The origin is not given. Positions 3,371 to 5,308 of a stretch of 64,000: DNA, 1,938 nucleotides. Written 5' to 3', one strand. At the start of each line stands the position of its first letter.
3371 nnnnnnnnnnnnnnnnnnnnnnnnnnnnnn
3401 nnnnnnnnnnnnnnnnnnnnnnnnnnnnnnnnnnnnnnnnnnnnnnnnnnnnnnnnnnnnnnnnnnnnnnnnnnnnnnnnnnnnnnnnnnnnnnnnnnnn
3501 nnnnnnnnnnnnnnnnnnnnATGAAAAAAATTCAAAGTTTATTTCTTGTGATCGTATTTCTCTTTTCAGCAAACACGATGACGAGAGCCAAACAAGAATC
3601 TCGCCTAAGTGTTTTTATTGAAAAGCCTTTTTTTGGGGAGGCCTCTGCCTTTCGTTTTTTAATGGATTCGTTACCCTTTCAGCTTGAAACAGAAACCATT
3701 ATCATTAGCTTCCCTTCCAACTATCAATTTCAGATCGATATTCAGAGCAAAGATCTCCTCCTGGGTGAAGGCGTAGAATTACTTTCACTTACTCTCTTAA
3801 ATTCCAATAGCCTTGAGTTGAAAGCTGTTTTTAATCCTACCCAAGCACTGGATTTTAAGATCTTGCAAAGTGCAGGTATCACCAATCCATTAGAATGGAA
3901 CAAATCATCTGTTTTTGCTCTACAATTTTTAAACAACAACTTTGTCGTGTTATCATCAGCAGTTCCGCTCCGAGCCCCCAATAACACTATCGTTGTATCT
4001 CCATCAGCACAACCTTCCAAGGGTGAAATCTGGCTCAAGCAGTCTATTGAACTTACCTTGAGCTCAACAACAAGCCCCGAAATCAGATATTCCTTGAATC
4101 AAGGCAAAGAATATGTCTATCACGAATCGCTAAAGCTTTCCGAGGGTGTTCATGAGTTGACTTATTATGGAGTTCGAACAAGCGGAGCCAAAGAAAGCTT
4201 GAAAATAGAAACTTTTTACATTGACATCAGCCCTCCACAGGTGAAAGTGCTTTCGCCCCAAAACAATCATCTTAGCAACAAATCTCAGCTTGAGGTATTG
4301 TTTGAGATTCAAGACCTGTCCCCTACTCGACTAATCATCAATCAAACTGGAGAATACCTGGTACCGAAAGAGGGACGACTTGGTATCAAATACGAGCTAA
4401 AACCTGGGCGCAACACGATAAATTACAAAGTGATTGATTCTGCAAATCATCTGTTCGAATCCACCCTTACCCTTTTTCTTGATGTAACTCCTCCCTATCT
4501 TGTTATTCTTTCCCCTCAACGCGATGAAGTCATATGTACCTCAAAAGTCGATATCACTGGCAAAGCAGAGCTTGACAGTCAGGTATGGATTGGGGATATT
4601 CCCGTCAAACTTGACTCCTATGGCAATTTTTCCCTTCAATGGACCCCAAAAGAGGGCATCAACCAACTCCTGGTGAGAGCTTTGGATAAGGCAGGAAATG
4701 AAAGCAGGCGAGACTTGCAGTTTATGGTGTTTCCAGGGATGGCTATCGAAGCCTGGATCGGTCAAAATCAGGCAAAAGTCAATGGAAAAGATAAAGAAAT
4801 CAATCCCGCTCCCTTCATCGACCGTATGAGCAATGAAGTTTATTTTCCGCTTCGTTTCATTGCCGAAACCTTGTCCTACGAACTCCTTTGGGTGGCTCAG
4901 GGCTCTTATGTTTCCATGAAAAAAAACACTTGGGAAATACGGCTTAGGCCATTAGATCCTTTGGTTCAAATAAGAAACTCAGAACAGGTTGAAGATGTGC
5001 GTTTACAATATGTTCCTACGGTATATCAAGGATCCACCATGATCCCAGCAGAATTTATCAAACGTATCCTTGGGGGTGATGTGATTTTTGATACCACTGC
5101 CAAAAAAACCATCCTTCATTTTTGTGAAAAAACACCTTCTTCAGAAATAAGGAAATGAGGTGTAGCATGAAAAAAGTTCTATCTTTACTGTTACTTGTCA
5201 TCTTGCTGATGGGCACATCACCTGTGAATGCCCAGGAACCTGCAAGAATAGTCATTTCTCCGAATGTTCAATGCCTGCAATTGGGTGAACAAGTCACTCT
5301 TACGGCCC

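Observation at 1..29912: About 30-kb co-directional island: ECF sigma/anti-sigma pair plus four giant secreted multi-module proteins sharing a wall-binding cassette, a GT2 and an AAA ATPase — candidate undescribed surface-layer or surface-fibre system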

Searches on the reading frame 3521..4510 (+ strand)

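Call 111: search_protein_families(library=pfam, proteins=[window:3521-4510:+], max_evalue=1)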
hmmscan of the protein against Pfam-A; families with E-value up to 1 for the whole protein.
window:3521-4510:+ (330 aa): 1 family
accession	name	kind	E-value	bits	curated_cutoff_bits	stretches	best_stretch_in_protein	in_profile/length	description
PF09136.16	Glucodextran_B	-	0.0016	18.8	27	1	239-321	1-82/83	Glucodextranase, domain B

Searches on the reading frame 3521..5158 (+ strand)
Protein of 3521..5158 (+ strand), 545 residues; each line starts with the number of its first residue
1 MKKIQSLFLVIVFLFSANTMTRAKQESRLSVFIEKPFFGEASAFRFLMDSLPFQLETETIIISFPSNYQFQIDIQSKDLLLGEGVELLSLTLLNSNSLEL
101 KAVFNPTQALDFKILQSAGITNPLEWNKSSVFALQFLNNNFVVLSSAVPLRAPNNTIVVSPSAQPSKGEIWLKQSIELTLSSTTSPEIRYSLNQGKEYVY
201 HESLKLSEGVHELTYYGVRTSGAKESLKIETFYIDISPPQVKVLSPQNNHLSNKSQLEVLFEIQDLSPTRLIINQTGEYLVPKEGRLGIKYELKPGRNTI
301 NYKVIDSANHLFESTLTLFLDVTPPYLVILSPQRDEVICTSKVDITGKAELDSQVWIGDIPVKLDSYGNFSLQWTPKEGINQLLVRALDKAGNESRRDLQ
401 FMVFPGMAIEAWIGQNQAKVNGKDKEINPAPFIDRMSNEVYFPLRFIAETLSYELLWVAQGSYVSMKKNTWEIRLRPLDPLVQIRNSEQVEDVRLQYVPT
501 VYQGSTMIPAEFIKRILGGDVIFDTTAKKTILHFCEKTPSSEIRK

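Call 3: search_protein_families(library=pfam, proteins=[window:3521-5158:+], max_evalue=0.01)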
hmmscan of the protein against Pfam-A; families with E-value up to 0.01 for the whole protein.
window:3521-5158:+ (545 aa): 4 families
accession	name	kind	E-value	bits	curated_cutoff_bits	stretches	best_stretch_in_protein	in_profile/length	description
PF07833.16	Cu_amine_oxidN1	-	2.9e-16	59.8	24.2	1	419-530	1-106/108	Copper amine oxidase N-terminal domain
PF09136.16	Glucodextran_B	-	3.8e-11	43.2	27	1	325-399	1-77/83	Glucodextranase, domain B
PF19077.6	Big_13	-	0.0025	18.7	27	0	361-403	55-100/102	Bacterial Ig-like domain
PF17936.7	Big_6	-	0.007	17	27.6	0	340-396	12-75/83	Bacterial Ig domain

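Call 23: search_protein_families(library=ncbifam, proteins=[window:3521-5158:+], max_evalue=0.01)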
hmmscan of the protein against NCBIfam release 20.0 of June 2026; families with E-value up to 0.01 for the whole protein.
window:3521-5158:+ (545 aa): 2 families
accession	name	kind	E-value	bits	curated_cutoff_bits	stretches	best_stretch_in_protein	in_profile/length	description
NF047441.1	Lepto_OmpL47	equivalog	6.6e-08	32.6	250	1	188-251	91-154/336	multi-beta-barrel domain surface protein OmpL47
NF047446.1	barrel_OmpL47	domain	4.4e-07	30.2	40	0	377-396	41-60/68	OmpL47-type beta-barrel domain-containing protein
